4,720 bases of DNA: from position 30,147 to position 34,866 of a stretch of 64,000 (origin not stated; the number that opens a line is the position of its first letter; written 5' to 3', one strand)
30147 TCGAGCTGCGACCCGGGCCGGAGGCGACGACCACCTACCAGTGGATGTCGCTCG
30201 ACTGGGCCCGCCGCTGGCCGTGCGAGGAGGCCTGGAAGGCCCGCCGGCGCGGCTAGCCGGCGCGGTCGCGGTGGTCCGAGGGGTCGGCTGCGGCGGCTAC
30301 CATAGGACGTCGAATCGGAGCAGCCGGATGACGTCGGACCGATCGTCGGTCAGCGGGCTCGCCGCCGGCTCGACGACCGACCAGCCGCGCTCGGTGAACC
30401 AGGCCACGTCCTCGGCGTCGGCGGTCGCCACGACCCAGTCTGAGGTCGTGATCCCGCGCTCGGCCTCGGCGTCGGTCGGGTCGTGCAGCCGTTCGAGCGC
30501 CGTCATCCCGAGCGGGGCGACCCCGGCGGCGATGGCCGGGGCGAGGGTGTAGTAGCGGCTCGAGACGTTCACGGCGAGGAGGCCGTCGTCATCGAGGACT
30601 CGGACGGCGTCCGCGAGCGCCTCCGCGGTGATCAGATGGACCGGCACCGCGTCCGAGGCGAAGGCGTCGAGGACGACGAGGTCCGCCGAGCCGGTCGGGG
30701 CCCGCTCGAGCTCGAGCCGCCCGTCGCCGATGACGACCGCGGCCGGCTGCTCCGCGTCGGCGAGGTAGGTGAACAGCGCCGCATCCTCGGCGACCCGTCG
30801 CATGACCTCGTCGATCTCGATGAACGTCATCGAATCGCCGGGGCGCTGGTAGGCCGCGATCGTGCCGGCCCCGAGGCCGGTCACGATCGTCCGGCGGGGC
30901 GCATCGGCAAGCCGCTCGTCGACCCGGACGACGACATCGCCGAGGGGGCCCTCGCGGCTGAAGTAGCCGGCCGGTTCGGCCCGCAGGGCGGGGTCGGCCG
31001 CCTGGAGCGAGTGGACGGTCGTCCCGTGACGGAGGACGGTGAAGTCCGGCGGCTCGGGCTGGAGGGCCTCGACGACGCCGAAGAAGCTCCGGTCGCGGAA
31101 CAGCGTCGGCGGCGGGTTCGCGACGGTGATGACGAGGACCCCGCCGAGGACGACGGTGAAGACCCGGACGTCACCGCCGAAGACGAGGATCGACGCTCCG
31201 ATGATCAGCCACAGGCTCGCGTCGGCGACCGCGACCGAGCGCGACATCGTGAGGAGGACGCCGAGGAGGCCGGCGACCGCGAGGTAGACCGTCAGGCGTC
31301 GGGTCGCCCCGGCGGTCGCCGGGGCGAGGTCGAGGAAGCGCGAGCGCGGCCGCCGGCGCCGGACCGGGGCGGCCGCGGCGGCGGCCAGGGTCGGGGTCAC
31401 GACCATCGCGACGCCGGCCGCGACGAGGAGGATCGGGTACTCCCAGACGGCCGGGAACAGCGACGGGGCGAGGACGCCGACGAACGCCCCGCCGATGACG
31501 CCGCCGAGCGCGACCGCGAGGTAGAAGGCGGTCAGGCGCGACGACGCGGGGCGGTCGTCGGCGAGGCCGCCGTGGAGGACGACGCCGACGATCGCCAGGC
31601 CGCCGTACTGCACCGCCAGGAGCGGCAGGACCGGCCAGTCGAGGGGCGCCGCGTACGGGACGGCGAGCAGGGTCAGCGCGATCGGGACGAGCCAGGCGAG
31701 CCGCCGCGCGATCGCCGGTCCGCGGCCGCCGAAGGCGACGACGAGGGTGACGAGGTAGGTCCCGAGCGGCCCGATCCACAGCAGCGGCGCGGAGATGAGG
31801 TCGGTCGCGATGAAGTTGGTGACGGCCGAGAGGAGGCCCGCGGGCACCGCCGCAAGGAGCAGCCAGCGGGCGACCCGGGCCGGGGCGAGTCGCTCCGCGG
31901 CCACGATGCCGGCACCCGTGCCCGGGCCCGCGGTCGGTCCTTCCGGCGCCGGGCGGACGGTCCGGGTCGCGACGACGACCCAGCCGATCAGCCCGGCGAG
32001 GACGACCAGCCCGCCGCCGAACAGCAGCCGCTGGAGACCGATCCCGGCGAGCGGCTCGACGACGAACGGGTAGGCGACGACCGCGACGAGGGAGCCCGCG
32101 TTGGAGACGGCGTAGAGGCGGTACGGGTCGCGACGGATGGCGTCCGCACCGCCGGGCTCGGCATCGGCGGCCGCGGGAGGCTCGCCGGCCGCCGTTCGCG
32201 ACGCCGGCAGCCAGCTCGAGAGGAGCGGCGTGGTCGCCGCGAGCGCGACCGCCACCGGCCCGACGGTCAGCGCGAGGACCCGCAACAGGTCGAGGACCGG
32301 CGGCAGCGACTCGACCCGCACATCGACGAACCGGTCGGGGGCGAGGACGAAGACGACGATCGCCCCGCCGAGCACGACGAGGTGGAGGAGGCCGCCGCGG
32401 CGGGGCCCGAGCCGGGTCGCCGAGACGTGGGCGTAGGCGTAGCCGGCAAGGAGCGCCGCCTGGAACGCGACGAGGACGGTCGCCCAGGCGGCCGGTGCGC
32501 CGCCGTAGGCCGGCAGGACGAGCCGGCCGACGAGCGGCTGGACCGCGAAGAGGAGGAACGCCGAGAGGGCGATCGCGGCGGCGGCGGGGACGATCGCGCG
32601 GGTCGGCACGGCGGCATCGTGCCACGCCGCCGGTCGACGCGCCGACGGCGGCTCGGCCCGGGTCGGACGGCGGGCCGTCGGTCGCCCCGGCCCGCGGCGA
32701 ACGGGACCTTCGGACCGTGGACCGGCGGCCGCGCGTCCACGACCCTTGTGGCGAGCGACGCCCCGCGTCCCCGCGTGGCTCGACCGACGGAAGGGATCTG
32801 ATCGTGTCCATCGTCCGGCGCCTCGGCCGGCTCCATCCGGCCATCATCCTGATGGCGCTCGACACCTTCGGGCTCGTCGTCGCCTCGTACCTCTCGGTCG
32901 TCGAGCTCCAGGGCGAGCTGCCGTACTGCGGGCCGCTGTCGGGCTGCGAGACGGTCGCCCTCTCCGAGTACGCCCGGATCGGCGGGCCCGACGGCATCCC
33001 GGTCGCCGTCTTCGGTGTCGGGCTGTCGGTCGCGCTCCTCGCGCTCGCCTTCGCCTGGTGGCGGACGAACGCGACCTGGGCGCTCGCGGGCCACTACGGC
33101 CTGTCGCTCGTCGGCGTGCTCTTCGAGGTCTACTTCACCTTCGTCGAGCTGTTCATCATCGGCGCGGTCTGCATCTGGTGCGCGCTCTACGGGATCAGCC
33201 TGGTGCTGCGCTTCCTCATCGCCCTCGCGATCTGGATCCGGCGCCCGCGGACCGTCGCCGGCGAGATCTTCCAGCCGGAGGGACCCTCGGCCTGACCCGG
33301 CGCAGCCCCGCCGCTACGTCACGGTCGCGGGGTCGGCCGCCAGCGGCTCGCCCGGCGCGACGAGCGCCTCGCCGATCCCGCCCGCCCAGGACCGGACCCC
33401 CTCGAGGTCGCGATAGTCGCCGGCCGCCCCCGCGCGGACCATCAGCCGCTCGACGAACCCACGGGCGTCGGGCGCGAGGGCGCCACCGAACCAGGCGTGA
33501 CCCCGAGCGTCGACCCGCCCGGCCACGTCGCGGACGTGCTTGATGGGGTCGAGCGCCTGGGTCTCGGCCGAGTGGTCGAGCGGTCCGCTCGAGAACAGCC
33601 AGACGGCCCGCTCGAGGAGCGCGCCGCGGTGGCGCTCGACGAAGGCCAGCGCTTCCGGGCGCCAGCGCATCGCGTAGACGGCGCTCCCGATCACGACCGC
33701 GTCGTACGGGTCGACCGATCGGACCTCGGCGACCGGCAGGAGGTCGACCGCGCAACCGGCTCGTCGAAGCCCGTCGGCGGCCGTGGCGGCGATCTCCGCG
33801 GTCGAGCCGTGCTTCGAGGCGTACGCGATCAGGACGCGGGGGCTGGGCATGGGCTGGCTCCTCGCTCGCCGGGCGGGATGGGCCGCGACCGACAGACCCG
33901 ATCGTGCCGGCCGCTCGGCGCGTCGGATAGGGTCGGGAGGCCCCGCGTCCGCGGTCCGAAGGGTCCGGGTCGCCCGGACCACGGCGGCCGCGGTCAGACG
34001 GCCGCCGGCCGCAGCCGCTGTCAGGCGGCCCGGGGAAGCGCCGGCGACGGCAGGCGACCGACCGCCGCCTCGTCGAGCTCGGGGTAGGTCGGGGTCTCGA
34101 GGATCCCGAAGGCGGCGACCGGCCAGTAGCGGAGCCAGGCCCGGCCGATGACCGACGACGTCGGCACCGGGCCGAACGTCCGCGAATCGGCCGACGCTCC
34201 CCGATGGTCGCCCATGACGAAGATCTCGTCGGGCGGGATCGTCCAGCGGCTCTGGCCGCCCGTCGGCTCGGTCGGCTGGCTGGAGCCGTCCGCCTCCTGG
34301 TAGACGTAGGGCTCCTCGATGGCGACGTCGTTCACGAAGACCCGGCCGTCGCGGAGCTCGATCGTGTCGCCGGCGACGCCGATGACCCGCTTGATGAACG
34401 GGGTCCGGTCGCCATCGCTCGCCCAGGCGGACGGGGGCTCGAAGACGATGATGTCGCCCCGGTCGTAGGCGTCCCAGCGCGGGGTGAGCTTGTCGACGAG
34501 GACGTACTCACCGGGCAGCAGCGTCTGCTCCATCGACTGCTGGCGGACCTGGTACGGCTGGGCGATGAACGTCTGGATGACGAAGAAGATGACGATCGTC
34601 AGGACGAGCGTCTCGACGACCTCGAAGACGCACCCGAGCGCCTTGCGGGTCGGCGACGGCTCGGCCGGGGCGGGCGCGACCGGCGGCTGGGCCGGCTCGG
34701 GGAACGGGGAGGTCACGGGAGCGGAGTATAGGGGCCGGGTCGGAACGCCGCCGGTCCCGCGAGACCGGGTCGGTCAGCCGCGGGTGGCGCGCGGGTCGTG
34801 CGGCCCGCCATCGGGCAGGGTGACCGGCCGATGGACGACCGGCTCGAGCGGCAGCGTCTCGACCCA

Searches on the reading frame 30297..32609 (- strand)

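Call 68: search_protein_families(library=pfam, proteins=[window:30297-32609:-], max_evalue=0.00001)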
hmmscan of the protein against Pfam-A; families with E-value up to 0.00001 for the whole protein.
window:30297-32609:- (770 aa): 0 families

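Call 85: search_protein_families(library=ncbifam, proteins=[window:30297-32609:-], max_evalue=0.00001)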
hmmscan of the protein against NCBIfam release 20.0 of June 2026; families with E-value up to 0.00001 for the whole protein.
window:30297-32609:- (770 aa): 2 families
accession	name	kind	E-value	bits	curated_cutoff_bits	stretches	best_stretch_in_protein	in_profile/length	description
NF037959.1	MFS_SpdSyn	subfamily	9.4e-11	41.1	40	1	587-688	295-391/480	fused MFS/spermidine synthase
NF003380.0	PRK04457.1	equivalog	2.7e-09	36.4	304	1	568-685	67-183/265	polyamine aminopropyltransferase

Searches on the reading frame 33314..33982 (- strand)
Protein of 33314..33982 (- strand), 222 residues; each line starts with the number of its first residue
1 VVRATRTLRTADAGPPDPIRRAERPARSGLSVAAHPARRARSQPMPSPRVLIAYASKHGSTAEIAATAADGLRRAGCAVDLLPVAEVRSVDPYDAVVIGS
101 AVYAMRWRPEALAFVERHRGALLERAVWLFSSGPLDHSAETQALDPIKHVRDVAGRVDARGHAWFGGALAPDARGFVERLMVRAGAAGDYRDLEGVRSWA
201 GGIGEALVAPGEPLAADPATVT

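Call 68: search_protein_families(library=pfam, proteins=[window:33314-33982:-], max_evalue=0.00001)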
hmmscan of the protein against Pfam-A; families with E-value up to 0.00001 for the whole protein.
window:33314-33982:- (222 aa): 1 family
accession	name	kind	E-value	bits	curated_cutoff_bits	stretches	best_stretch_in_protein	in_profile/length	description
PF12724.12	Flavodoxin_5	-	1.2e-22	81.2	27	1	51-184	1-133/145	Flavodoxin domain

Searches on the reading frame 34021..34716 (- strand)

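Call 68: search_protein_families(library=pfam, proteins=[window:34021-34716:-], max_evalue=0.00001)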
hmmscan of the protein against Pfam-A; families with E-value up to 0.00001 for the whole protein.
window:34021-34716:- (231 aa): 1 family
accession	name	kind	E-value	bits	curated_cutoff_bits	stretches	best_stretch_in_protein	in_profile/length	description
PF10502.14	Peptidase_S26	-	4e-49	167.3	22.9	1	31-198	2-168/168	Signal peptidase, peptidase S26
